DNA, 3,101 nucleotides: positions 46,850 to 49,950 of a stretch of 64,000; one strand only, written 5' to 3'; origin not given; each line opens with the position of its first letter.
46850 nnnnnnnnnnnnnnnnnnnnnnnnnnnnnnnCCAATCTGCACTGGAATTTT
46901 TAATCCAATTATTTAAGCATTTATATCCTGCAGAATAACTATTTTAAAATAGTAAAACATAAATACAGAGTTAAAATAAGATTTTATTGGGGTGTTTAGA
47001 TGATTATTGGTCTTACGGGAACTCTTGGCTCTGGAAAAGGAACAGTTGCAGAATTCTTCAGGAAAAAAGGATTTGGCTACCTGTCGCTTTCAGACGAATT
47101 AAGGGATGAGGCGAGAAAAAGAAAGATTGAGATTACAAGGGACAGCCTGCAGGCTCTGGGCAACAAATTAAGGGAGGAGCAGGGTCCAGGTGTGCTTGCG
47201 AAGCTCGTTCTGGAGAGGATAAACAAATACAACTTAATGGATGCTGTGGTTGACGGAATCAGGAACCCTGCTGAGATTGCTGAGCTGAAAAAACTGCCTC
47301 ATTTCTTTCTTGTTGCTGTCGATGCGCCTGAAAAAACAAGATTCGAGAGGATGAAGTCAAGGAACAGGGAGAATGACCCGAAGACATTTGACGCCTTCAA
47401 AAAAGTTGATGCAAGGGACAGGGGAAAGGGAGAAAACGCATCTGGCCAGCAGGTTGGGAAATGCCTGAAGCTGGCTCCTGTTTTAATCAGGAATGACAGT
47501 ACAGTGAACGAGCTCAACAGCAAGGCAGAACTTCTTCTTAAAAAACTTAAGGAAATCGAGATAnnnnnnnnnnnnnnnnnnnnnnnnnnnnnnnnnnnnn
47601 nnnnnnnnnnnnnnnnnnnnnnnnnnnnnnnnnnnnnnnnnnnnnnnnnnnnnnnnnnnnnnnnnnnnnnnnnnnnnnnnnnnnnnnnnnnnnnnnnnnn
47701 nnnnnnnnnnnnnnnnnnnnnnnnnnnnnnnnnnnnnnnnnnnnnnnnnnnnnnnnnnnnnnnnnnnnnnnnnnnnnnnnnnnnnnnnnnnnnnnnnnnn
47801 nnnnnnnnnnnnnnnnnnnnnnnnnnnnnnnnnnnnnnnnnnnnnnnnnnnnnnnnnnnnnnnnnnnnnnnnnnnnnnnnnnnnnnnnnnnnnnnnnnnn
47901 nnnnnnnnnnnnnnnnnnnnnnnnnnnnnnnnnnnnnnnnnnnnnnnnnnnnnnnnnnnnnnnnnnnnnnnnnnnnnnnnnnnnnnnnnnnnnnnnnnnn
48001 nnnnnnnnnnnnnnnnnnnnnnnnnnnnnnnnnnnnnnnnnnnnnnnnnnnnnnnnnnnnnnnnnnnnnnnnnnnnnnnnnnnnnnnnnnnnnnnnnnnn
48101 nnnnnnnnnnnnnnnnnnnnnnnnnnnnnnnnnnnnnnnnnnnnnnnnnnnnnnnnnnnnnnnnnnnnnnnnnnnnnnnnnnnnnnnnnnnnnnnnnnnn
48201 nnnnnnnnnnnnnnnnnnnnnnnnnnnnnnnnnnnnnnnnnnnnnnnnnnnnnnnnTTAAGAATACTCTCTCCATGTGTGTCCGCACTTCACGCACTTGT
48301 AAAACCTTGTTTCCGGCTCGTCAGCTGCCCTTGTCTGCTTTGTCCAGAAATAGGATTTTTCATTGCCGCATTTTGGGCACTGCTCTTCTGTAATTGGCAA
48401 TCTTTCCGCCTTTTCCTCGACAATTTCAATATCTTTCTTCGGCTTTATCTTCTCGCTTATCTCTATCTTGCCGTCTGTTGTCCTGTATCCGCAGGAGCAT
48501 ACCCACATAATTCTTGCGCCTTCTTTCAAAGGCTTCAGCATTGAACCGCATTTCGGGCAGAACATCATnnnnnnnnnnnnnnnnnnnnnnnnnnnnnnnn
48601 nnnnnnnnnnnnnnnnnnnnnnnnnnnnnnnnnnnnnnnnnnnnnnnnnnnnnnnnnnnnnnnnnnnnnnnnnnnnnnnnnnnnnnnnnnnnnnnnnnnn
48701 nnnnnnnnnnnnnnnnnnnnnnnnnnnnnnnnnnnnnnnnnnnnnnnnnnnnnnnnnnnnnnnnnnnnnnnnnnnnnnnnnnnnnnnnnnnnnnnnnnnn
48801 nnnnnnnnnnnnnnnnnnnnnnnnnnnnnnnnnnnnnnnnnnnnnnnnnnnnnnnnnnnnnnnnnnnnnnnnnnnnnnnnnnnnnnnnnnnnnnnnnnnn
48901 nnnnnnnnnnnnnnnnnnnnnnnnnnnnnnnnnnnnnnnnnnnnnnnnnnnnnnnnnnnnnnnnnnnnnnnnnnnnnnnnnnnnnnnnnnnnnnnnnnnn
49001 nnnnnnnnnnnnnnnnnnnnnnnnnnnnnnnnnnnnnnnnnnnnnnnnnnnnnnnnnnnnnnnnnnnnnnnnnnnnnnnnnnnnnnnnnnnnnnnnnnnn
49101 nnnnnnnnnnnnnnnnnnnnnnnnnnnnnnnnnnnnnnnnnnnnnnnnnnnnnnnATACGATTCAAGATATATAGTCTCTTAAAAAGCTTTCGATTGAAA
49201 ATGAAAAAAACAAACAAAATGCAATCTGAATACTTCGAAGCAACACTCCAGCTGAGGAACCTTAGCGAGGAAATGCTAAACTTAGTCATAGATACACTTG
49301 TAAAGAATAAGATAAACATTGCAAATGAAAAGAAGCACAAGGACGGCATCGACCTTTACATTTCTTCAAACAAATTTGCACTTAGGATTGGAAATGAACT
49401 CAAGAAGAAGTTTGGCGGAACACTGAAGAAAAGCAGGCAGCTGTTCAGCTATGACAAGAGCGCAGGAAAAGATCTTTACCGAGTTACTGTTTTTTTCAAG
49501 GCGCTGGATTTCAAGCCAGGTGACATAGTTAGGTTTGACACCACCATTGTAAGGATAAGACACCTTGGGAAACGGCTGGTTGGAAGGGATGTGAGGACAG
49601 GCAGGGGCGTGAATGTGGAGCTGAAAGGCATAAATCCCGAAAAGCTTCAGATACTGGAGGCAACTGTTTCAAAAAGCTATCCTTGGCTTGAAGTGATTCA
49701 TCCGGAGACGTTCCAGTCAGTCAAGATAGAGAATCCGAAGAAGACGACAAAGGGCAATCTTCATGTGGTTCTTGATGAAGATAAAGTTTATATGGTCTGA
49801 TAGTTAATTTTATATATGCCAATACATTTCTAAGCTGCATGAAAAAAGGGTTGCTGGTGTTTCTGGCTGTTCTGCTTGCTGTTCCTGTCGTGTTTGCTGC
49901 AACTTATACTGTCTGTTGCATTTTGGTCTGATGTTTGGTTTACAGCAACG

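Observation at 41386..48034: Compact dNTP-synthesis island: class III RNR with nrdR, thymidylate kinase, ThyA and a kinase-dCMP deaminase fusion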

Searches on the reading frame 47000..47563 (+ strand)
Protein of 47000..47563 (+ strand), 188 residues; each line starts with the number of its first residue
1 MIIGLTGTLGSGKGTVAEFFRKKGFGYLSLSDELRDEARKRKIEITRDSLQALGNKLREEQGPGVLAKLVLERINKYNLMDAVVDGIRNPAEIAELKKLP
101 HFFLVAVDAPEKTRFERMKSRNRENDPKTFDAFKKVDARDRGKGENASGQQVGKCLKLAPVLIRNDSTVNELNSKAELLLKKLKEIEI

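Call 20: search_solved_structures(query=window:47000-47563:+, max_evalue=1, show_alignments=0)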
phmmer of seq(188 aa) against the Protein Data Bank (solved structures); distinct sequences matched with E-value up to 1: 41.
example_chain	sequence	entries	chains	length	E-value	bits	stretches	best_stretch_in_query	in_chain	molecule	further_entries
3h0k_A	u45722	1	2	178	1.7e-17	67.3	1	2-179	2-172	UPF0200 protein SSO1041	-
3lw7_A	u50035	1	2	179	1.7e-17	67.3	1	2-179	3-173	Adenylate kinase related protein (AdkA-like)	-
1uf9_A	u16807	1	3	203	0.00013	25.3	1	2-97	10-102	TT1252 protein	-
4ttp_A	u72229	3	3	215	0.0022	21.4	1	3-56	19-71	Dephospho-CoA kinase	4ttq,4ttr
2if2_A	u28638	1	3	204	0.0025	21.2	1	3-63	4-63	Dephospho-CoA kinase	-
3be4_A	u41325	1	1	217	0.0083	19.5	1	5-64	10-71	Adenylate kinase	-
37ap_A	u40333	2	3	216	0.011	19.1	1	3-127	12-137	Putative adenylate kinase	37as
2grj_A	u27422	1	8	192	0.016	18.6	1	1-56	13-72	Dephospho-CoA kinase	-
4i1u_A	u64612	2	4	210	0.017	18.5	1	3-27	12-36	Dephospho-CoA kinase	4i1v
1jjv_A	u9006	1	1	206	0.033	17.5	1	2-76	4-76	DEPHOSPHO-COA KINASE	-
4pzl_A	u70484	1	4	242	0.055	16.8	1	3-122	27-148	Adenylate kinase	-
3hpr_A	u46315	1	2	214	0.075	16.4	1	3-147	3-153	Adenylate kinase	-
2rgx_A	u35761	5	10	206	0.11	15.8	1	1-120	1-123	Adenylate kinase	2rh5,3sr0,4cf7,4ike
4jky_A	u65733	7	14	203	0.11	15.8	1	1-120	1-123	Adenylate kinase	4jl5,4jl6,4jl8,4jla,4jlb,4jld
4jlo_A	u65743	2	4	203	0.11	15.8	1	1-120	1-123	Adenylate kinase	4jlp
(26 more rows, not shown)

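Call 72: search_solved_structures(query=window:47000-47560:+, max_evalue=0.00001, show_alignments=1)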
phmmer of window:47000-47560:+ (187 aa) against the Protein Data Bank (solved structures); distinct sequences matched with E-value up to 0.00001: 2.
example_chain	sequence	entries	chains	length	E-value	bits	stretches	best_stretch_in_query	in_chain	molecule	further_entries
3h0k_A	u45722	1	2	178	1.6e-17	67.3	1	2-179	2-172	UPF0200 protein SSO1041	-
3lw7_A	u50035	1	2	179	1.7e-17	67.3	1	2-179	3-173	Adenylate kinase related protein (AdkA-like)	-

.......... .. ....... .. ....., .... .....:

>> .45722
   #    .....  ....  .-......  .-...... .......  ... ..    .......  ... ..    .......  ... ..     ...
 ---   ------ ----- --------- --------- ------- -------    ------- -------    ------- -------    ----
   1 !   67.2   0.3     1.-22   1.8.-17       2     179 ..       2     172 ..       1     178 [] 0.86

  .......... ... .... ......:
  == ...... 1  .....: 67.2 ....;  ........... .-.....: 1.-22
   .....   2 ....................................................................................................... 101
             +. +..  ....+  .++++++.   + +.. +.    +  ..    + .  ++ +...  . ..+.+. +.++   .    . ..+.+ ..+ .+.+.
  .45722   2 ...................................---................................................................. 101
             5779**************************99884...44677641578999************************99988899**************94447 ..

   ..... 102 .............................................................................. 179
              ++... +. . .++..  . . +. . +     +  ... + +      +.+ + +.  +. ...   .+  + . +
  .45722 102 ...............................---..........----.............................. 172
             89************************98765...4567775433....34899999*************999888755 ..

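Call 73: search_protein_representatives(protein=window:47000-47560:+)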
Query: 187 residues. Proteins with E-value up to 0.001 (for the whole library): 4991; up to 1e-10: 2455; up to 1e-30: 222. The best 150 are listed.
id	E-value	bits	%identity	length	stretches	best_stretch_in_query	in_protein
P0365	2.0e-57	210.3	55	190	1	1-183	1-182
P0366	2.6e-55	203.5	37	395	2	3-185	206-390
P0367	4.6e-54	199.4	54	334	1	1-180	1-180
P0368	2.5e-50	187.2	53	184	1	1-182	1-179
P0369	3.6e-50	186.7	52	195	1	1-179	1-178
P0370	2.7e-49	183.9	53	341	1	1-186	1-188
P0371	5.6e-48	179.6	51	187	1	1-184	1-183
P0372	2.6e-47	177.4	48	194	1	1-184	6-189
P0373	2.4e-46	174.3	55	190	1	1-181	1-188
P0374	1.5e-44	168.5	47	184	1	1-180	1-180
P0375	5.1e-44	166.7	49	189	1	1-180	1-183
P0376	1.5e-43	165.2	48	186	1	1-184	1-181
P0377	8.9e-43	162.7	50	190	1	2-183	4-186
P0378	1.2e-42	162.3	51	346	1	1-175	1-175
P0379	2.4e-42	161.2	51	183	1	1-184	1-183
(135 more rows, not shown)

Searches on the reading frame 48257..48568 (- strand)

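Call 43: search_protein_families(library=pfam, proteins=[window:48257-48568:-], max_evalue=0.001)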
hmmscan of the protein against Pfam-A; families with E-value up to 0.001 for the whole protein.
window:48257-48568:- (103 aa): 5 families
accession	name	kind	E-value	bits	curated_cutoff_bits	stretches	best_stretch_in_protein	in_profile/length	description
PF01096.23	Zn_ribbon_TFIIS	-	3.2e-21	75.3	21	1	63-100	2-39/39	Transcription factor S-II (TFIIS)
PF12760.12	Zn_ribbon_IS1595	-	1.6e-06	28.4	25.4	1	63-98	20-46/46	Transposase zinc-ribbon domain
PF07282.18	Cas12f1-like_TNB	-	3.3e-05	24.4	26.3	0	60-99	27-50/60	Cas12f1-like, TNB domain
PF13240.11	Zn_Ribbon_1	-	7.9e-05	22.8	25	0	2-10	14-22/23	zinc-ribbon domain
PF12172.15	zf-ChsH2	-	0.00032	20.9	23.2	0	81-97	3-19/37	ChsH2, rubredoxin-like zinc ribbon domain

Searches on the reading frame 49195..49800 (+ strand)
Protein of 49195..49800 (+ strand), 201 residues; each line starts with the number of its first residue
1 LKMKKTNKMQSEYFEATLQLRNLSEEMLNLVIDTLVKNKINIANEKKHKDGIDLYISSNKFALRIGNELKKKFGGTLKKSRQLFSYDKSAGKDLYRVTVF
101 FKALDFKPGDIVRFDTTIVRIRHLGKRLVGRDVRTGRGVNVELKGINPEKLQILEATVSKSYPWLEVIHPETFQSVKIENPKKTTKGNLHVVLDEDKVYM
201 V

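Call 43: search_protein_families(library=pfam, proteins=[window:49195-49800:+], max_evalue=0.001)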
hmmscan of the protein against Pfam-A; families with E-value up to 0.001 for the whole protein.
window:49195-49800:+ (201 aa): 1 family
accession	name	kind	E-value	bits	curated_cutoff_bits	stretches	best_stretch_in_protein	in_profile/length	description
PF04981.18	NMD3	-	1.8e-15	57.6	24.9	1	7-99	138-239/243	NMD3 family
